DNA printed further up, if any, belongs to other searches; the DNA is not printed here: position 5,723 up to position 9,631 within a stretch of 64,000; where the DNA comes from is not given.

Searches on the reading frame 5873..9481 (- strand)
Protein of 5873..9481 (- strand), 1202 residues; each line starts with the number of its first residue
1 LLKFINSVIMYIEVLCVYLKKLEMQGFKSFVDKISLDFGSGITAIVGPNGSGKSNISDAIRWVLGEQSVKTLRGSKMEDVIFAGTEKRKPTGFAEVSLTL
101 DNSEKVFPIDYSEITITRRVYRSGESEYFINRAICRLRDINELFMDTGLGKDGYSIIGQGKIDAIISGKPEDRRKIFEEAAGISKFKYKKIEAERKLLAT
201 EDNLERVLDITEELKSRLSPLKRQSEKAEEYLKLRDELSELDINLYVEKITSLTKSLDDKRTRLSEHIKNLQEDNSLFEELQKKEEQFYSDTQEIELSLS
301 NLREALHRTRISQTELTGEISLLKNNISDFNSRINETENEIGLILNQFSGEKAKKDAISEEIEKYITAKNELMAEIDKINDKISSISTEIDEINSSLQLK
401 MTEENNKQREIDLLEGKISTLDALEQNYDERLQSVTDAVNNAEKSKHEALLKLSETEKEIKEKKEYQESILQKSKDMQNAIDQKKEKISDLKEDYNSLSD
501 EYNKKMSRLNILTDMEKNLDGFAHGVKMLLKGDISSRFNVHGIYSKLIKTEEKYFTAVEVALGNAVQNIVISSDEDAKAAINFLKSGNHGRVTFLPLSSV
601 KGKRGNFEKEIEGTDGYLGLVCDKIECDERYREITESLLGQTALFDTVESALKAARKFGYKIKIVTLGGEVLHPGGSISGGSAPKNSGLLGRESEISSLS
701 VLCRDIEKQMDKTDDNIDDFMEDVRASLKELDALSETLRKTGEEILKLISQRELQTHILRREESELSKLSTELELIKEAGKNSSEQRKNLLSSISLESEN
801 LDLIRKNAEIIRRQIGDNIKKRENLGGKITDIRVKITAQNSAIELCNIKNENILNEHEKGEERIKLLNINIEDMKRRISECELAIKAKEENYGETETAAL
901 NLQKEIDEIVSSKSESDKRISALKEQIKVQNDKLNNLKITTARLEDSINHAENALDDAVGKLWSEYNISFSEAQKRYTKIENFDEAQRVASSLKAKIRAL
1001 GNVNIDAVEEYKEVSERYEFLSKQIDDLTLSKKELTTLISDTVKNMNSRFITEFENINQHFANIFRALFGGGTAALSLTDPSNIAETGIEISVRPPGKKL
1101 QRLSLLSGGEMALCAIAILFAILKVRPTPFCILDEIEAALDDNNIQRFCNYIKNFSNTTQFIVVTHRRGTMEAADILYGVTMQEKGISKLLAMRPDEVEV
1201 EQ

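Call 69: search_protein_families(library=pfam, proteins=[window:5873-9481:-], max_evalue=0.00001)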
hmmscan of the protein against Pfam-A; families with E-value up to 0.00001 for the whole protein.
window:5873-9481:- (1202 aa): 5 families
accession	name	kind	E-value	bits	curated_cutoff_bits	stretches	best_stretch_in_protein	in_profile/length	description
PF02463.25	SMC_N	-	9.7e-75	251.2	40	1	18-1189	1-220/220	RecF/RecN/SMC N terminal domain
PF06470.18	SMC_hinge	-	2.6e-28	99.2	22.5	1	540-654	4-115/116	SMC proteins Flexible Hinge Domain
PF13304.12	AAA_21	-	4.7e-11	43.7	27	1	42-121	1-71/304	AAA domain, putative AbiEii toxin, Type IV TA system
PF13476.12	AAA_23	-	2.1e-09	38.7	27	1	21-233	1-198/201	AAA domain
PF13175.12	AAA_15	-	1.3e-07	32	32.1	1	19-414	3-291/374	AAA ATPase domain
